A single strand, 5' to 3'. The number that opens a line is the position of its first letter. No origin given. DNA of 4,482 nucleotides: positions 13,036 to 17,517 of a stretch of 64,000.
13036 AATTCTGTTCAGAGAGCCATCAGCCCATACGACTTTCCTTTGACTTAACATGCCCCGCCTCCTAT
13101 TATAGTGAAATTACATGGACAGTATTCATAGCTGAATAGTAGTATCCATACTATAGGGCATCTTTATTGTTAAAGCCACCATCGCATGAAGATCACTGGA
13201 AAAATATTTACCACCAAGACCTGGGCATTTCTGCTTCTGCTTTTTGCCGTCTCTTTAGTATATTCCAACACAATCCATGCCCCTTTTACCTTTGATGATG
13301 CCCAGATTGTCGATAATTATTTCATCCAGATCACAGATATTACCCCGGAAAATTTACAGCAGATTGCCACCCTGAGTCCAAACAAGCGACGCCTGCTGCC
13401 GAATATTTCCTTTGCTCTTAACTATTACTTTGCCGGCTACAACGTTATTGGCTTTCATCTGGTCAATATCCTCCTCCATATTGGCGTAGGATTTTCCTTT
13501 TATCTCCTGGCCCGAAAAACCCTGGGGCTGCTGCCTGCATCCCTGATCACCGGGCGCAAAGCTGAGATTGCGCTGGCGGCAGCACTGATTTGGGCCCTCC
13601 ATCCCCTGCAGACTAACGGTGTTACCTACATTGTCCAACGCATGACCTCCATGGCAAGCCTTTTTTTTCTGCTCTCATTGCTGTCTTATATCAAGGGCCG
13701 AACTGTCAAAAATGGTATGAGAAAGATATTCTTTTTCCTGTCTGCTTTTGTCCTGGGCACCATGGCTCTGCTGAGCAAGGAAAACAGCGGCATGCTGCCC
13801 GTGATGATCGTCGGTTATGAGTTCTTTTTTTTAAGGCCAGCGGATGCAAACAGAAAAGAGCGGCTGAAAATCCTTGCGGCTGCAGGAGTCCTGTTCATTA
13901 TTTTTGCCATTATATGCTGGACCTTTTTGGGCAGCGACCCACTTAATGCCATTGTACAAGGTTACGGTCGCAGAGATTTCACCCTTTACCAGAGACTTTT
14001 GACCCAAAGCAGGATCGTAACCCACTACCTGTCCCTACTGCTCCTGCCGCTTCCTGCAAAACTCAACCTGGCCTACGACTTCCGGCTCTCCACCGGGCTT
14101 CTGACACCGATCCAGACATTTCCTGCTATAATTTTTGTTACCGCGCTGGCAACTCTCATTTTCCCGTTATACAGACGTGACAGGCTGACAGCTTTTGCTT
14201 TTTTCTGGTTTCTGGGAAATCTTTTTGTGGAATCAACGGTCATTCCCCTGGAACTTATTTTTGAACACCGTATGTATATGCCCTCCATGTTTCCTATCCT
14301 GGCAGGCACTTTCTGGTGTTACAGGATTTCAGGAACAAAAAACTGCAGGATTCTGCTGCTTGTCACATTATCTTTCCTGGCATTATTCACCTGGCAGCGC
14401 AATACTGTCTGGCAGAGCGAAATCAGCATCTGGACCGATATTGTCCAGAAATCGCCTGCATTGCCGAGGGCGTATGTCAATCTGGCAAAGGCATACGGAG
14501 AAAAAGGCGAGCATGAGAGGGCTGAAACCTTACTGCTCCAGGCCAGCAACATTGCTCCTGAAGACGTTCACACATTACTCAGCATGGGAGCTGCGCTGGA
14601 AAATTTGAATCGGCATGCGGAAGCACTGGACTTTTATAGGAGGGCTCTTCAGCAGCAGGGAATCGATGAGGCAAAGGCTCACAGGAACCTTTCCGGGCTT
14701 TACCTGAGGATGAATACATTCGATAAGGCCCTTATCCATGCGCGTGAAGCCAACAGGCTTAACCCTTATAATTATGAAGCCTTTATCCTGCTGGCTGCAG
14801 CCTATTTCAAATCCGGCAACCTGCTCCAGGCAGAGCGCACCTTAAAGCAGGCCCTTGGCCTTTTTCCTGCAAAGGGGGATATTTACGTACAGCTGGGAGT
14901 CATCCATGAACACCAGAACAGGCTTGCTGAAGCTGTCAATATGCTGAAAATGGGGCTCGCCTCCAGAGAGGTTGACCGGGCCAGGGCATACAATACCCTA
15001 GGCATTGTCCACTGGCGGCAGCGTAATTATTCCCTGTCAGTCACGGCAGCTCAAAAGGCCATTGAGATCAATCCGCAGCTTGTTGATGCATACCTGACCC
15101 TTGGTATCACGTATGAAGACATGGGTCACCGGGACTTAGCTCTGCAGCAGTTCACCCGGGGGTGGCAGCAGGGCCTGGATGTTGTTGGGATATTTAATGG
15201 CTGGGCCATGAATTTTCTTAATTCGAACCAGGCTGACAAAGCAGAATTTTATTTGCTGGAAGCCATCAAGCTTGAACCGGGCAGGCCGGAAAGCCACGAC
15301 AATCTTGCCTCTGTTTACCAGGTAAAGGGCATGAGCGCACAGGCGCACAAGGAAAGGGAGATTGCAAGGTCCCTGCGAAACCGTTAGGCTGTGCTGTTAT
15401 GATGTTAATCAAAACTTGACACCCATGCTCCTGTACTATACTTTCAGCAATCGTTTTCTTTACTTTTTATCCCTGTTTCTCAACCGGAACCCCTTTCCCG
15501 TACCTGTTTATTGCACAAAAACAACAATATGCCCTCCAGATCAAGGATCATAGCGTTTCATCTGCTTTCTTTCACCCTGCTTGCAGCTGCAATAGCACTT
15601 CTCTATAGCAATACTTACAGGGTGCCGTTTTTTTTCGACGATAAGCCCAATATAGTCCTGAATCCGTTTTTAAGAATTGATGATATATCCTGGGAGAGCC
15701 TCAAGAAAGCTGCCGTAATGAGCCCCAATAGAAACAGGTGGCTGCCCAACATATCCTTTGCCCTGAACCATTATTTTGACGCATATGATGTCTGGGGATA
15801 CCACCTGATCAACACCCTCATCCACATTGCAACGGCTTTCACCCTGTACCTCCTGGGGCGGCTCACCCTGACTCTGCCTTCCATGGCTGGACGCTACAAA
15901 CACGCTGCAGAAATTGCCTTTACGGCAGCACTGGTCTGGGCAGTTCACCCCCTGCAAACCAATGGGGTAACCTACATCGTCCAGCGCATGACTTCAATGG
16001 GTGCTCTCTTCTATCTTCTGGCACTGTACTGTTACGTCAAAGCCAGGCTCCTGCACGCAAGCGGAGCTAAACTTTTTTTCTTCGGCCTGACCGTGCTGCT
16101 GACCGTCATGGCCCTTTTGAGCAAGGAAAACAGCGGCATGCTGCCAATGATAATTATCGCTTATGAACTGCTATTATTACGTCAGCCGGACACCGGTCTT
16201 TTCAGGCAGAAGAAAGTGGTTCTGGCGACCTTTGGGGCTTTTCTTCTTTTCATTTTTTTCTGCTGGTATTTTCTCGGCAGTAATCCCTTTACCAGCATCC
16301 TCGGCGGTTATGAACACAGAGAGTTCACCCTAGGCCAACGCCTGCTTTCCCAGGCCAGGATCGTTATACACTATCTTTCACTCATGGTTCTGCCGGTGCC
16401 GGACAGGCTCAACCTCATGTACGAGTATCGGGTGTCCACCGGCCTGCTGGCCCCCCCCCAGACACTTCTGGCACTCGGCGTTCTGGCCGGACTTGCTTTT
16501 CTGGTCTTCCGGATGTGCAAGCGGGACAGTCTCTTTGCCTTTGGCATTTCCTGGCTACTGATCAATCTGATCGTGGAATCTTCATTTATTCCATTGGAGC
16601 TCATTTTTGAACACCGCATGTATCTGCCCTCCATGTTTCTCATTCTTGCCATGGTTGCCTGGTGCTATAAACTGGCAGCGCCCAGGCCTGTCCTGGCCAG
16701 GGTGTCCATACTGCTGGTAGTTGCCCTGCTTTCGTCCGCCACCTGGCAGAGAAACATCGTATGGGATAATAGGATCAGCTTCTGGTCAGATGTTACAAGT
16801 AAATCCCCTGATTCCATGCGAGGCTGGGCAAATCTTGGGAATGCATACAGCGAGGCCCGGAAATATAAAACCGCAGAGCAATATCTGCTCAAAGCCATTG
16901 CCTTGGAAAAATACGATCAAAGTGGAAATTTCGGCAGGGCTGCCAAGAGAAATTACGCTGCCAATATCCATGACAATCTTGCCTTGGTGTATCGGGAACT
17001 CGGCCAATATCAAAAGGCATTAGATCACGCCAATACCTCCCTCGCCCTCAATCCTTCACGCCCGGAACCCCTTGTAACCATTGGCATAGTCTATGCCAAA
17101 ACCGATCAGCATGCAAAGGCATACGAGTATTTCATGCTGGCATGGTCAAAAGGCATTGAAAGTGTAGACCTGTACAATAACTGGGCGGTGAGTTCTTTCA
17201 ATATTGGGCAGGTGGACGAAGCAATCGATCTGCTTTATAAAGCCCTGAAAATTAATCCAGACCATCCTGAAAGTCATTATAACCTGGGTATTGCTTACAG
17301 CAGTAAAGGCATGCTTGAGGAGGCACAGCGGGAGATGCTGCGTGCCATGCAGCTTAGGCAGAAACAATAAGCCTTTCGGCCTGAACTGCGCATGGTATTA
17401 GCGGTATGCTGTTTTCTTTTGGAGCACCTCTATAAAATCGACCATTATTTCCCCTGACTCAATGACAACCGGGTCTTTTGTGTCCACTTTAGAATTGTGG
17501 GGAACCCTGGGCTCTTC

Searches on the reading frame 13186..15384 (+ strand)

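Call 11: search_protein_families(library=pfam, proteins=[window:13186-15384:+], max_evalue=0.001)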
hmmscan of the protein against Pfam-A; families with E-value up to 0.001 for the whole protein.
window:13186-15384:+ (733 aa): 18 families
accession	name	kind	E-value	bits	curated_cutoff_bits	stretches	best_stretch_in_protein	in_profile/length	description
PF07719.23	TPR_2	-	4.6e-29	98.5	27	1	599-631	1-33/34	Tetratricopeptide repeat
PF13181.12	TPR_8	-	4.1e-25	86.2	25.7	1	428-459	2-33/34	Tetratricopeptide repeat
PF00515.34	TPR_1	-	1.2e-23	82.3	27.8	2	599-631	1-33/34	Tetratricopeptide repeat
PF13431.12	TPR_17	-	4.1e-21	73.9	24.4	0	622-652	2-32/34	Tetratricopeptide repeat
PF14559.12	TPR_19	-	2.5e-20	73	25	3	544-600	5-60/68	Tetratricopeptide repeat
PF13424.12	TPR_12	-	4.3e-20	72.1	30.1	4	534-594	7-75/77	Tetratricopeptide repeat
PF13428.12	TPR_14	-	4.5e-18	64.4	23.5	0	498-538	3-43/44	Tetratricopeptide repeat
PF13432.12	TPR_16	-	1.3e-15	58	32.7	1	536-584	3-51/65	Tetratricopeptide repeat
PF13414.12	TPR_11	-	1.2e-14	54.2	26.8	1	623-647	18-42/42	TPR repeat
PF13374.12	TPR_10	-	4e-12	46.2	27.5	0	599-628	2-31/42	Tetratricopeptide repeat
PF13174.12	TPR_6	-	1.9e-07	31.7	26.3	0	464-490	3-29/33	Tetratricopeptide repeat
PF13176.12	TPR_7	-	2.7e-07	30.6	27.9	0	429-458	1-30/36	Tetratricopeptide repeat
PF12895.13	ANAPC3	-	3e-07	31.1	27.2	0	510-588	3-80/82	Anaphase-promoting complex, cyclosome, subunit 3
PF07721.20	TPR_4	-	5.6e-07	30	27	0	427-450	1-24/26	Tetratricopeptide repeat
PF25063.1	ARM_TT21_C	-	5.9e-07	30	35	0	421-509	89-177/209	Tetratricopeptide repeat protein 21 C-terminal ARM domain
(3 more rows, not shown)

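Call 57: search_protein_families(library=ncbifam, proteins=[window:13186-15384:+], max_evalue=0.001)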
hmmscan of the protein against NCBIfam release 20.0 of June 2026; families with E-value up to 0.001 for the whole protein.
window:13186-15384:+ (733 aa): 20 families
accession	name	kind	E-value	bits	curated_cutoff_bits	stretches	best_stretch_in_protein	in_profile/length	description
NF040959.1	MamA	equivalog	3e-29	101.9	200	2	428-588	38-197/204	magnetosome protein MamA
TIGR02917.1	PEP_TPR_lipo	equivalog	8.8e-25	86.7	312.2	1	414-639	452-675/899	XrtA/PEP-CTERM system TPR-repeat protein PrsT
TIGR02521.1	type_IV_pilW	equivalog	1.6e-23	83.5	154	3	494-614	29-150/234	type IV pilus biogenesis/stability protein PilW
NF033762.1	social_mot_Tgl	equivalog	1.2e-14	54.3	225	1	438-587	42-193/252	social motility TPR repeat lipoprotein Tgl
NF002725.1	PRK02603.1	equivalog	3.1e-12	46.8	143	0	473-589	47-163/173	photosystem I assembly protein Ycf3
NF033920.0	C39_PA2778_fam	equivalog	2.6e-10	40.2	150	1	402-527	133-255/255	PA2778 family cysteine peptidase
NF033758.1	gliding_GltE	equivalog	7.9e-09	35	225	1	475-657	134-314/411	adventurous gliding motility TPR repeat lipoprotein GltE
NF052415.1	T3SS_chap_SctY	equivalog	2.8e-08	34.2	70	1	502-588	12-101/106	type III secretion apparatus assembly chaperone SctY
TIGR00990.1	3a0801s09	subfamily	1e-07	31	757.25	0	440-586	344-489/615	mitochondrial import receptor subunit TOM70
NF008756.0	PRK11788.1-4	equivalog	1.5e-07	30.8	474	0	405-562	153-314/389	lipopolysaccharide assembly protein LapB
NF008757.0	PRK11788.1-5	equivalog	1.8e-07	30.7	363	0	528-663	105-244/388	lipopolysaccharide assembly protein LapB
TIGR02552.1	LcrH_SycD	equivalog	2e-07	30.8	104.8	0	461-516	52-106/136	SycD/LcrH family type III secretion system chaperone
TIGR03939.1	PGA_TPR_OMP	equivalog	2.8e-07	29.2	366.65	1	408-496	101-189/800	poly-beta-1,6 N-acetyl-D-glucosamine export porin PgaA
NF047371.1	FlcA_CTERM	equivalog_domain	4.4e-06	25.4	300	0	430-508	158-237/646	periplasmic flagellar collar protein FlcA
NF008391.2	PRK11189.1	equivalog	1.8e-05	24.4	250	1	596-661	96-161/297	lipoprotein NlpI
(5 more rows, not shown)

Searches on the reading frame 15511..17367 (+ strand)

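Call 11: search_protein_families(library=pfam, proteins=[window:15511-17367:+], max_evalue=0.001)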
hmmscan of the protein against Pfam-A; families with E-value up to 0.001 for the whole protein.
window:15511-17367:+ (619 aa): 14 families
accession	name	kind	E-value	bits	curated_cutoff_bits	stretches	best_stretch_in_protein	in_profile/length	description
PF00515.34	TPR_1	-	8.3e-25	86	27.8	3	489-516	6-33/34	Tetratricopeptide repeat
PF07719.23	TPR_2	-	9.5e-22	75.7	27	1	484-516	1-33/34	Tetratricopeptide repeat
PF13431.12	TPR_17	-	2e-19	68.6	24.4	1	576-606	3-33/34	Tetratricopeptide repeat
PF13181.12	TPR_8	-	3.3e-19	67.8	25.7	0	438-466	3-31/34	Tetratricopeptide repeat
PF13424.12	TPR_12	-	2.6e-18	66.4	30.1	2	554-618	5-77/77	Tetratricopeptide repeat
PF13414.12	TPR_11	-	6.8e-16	58.1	26.8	1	566-600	8-42/42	TPR repeat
PF14559.12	TPR_19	-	5.1e-15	56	25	1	566-613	5-52/68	Tetratricopeptide repeat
PF13428.12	TPR_14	-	1.2e-12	47.5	23.5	0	558-593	7-42/44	Tetratricopeptide repeat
PF13374.12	TPR_10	-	4e-10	39.8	27.5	0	441-465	7-31/42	Tetratricopeptide repeat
PF13176.12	TPR_7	-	5.4e-10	39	27.9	0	439-467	2-30/36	Tetratricopeptide repeat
PF13432.12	TPR_16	-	1.1e-07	32.6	32.7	0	564-605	9-50/65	Tetratricopeptide repeat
PF13371.12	TPR_9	-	2.1e-07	31.3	35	0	493-541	4-52/73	Tetratricopeptide repeat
PF13174.12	TPR_6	-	1.7e-05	25.6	26.3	0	558-584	6-32/33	Tetratricopeptide repeat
PF12895.13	ANAPC3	-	0.00025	21.7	27.2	0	498-577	3-81/82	Anaphase-promoting complex, cyclosome, subunit 3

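Call 57: search_protein_families(library=ncbifam, proteins=[window:15511-17367:+], max_evalue=0.001)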
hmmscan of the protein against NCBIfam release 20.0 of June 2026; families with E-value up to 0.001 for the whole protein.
window:15511-17367:+ (619 aa): 19 families
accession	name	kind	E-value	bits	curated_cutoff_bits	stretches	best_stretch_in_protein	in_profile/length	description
NF040959.1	MamA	equivalog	2.3e-22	79.4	200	2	484-616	71-203/204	magnetosome protein MamA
TIGR02917.1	PEP_TPR_lipo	equivalog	1.2e-16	59.8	312.2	2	483-579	803-898/899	XrtA/PEP-CTERM system TPR-repeat protein PrsT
TIGR02521.1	type_IV_pilW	equivalog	8.5e-15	54.9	154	1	476-618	23-167/234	type IV pilus biogenesis/stability protein PilW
NF002725.1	PRK02603.1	equivalog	2.1e-11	44.1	143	1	462-537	52-125/173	photosystem I assembly protein Ycf3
TIGR02552.1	LcrH_SycD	equivalog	4e-10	39.5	104.8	1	489-547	57-115/136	SycD/LcrH family type III secretion system chaperone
NF033762.1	social_mot_Tgl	equivalog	1.5e-09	37.6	225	1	551-617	30-97/252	social motility TPR repeat lipoprotein Tgl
NF033920.0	C39_PA2778_fam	equivalog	3e-08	33.4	150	1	419-515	173-255/255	PA2778 family cysteine peptidase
NF047558.1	TPR_END_plus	domain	3.7e-08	33.2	32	0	564-585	11-32/56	TPR end-of-group domain-containing protein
NF041522.1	TPR_sll0314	equivalog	2.3e-07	30.4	225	1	488-539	184-242/275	Sll0314/Alr1548 family TPR repeat-containing protein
NF047507.1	TPR_BatC_Lepto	exception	8.2e-06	25.4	175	0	554-617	60-127/214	TPR repeat-containing protein BatC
NF047371.1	FlcA_CTERM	equivalog_domain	9.2e-06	24.4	300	1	430-615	341-536/646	periplasmic flagellar collar protein FlcA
TIGR00990.1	3a0801s09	subfamily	2.5e-05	23.1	757.25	1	431-613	286-460/615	mitochondrial import receptor subunit TOM70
NF008391.2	PRK11189.1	equivalog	7.9e-05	22.3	250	0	551-615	98-162/297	lipoprotein NlpI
NF008520.0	PRK11447.1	equivalog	9.6e-05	20.3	858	0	561-617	278-334/1157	cellulose synthase complex outer membrane protein BcsC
NF033758.1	gliding_GltE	equivalog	0.00012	21.3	225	0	512-615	216-319/411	adventurous gliding motility TPR repeat lipoprotein GltE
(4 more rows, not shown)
